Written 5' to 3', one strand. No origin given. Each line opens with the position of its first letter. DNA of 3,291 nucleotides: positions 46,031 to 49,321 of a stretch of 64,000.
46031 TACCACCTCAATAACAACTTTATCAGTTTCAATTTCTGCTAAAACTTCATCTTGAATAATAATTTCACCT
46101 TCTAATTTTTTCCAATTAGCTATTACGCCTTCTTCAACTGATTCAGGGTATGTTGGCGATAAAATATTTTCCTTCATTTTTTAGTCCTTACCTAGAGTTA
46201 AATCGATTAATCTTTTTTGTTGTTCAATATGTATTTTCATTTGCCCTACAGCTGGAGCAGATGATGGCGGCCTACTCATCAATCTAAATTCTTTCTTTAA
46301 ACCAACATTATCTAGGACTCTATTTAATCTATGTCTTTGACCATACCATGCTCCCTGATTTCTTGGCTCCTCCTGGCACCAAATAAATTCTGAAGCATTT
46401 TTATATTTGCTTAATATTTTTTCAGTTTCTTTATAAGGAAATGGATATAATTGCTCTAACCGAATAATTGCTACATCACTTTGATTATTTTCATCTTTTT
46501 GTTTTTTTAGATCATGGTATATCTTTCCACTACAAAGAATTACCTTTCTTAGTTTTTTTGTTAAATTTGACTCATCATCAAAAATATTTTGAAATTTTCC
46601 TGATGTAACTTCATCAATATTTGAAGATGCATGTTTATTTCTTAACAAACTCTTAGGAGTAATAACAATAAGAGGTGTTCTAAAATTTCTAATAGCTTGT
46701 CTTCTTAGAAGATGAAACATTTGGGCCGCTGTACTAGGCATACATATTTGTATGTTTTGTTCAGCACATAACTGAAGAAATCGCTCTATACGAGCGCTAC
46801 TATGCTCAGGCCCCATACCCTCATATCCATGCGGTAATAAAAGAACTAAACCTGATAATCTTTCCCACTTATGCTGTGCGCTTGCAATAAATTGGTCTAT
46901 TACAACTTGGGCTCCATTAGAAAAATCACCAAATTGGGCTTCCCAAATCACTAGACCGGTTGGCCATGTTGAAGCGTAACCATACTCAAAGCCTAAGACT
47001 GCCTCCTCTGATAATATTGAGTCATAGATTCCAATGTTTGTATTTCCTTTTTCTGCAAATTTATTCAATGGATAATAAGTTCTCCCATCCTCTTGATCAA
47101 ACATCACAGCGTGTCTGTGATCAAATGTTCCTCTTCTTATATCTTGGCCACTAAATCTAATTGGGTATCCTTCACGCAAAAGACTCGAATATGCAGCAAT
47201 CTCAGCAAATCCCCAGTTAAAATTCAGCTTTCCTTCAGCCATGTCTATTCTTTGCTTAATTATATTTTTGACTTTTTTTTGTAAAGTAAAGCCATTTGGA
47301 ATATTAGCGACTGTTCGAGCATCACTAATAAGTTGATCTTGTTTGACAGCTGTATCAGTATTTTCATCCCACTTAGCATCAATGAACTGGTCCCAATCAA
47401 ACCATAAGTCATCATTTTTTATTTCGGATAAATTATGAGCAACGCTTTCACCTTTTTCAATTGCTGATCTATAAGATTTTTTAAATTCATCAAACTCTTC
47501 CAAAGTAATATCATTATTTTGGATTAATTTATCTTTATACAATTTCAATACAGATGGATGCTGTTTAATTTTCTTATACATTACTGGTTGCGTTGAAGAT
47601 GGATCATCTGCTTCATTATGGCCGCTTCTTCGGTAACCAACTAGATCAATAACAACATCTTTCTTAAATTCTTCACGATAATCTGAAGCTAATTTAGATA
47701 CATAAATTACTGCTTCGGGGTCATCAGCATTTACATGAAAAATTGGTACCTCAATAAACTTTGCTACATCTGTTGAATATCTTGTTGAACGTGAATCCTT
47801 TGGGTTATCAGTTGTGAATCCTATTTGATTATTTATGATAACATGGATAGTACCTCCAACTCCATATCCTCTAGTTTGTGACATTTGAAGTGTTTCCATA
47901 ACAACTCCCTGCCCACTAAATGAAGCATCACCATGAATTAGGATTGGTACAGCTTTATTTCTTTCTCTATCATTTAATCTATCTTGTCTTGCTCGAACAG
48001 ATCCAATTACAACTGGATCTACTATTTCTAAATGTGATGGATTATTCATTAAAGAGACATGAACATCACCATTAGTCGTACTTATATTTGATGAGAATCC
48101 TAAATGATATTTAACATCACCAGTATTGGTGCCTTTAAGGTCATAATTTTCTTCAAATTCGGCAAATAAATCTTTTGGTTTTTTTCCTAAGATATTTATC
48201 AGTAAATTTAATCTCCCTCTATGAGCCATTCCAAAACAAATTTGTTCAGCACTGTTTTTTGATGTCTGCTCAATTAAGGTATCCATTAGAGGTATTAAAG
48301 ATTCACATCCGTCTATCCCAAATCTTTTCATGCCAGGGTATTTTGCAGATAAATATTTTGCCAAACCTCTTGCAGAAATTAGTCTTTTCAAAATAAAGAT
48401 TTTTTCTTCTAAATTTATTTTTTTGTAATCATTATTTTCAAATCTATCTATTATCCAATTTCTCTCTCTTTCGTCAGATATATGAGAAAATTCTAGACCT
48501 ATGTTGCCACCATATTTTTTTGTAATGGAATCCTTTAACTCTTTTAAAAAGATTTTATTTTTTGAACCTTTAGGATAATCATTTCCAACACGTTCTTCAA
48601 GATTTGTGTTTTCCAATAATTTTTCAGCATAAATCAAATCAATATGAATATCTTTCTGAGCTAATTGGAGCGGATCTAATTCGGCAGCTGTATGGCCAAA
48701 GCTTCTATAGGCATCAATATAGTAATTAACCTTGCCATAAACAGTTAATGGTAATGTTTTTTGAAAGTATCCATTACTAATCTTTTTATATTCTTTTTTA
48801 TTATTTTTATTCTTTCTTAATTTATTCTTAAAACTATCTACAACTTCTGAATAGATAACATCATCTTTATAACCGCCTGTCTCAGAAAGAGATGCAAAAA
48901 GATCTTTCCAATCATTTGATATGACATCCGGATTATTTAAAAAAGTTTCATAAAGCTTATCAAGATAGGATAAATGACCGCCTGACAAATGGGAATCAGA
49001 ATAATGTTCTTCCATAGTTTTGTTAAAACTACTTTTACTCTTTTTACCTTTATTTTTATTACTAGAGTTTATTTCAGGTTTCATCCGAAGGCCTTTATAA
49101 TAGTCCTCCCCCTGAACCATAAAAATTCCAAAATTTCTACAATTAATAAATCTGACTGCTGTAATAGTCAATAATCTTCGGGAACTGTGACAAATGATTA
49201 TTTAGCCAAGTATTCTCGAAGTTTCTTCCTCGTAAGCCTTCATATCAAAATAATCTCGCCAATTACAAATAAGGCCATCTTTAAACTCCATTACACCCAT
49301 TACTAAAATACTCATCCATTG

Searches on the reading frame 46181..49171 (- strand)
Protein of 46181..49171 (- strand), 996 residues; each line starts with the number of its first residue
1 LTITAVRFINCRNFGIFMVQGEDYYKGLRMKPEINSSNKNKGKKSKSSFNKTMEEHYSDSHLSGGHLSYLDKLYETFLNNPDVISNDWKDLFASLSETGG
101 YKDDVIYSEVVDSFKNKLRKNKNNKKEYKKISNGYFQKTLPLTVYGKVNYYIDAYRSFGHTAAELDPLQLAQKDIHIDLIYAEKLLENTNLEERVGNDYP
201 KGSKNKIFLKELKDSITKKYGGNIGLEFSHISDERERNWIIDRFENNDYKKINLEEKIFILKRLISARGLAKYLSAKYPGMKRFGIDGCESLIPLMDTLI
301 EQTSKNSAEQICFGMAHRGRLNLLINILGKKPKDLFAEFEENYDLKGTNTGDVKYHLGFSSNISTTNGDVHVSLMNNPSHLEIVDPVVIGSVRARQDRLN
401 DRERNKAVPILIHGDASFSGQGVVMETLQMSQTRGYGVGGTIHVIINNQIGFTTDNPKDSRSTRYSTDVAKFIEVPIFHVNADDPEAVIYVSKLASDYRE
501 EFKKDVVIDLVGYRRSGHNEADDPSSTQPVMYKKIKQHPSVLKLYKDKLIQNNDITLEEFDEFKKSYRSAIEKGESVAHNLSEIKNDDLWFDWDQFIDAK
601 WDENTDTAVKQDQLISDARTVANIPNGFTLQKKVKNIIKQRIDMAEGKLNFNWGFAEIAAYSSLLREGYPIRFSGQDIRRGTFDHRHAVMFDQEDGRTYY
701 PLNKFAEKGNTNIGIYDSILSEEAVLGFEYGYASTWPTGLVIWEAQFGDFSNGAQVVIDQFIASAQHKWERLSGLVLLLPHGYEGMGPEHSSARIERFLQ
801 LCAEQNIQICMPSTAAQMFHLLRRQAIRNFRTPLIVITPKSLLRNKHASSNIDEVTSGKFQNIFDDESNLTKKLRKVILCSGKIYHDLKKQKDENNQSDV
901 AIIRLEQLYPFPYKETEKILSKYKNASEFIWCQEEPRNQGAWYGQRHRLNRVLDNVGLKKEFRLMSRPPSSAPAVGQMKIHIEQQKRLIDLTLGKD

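Call 53: search_protein_families(library=pfam, proteins=[window:46181-49171:-], max_evalue=0.00001)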
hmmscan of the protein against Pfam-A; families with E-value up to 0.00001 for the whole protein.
window:46181-49171:- (996 aa): 4 families
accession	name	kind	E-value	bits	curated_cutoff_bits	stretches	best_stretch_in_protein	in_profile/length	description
PF00676.26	E1_dh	-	1.1e-53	182.6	22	1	271-573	10-286/300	Dehydrogenase E1 component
PF16870.10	OxoGdeHyase_C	-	7.8e-48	162.5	27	1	850-990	2-148/151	2-oxoglutarate dehydrogenase C-terminal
PF02779.29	Transket_pyr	-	4.2e-44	150.7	27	1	652-844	4-173/174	Transketolase, pyrimidine binding domain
PF16078.10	2-oxogl_dehyd_N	-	6.1e-09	35.7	27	1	59-97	1-39/41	2-oxoglutarate dehydrogenase N-terminus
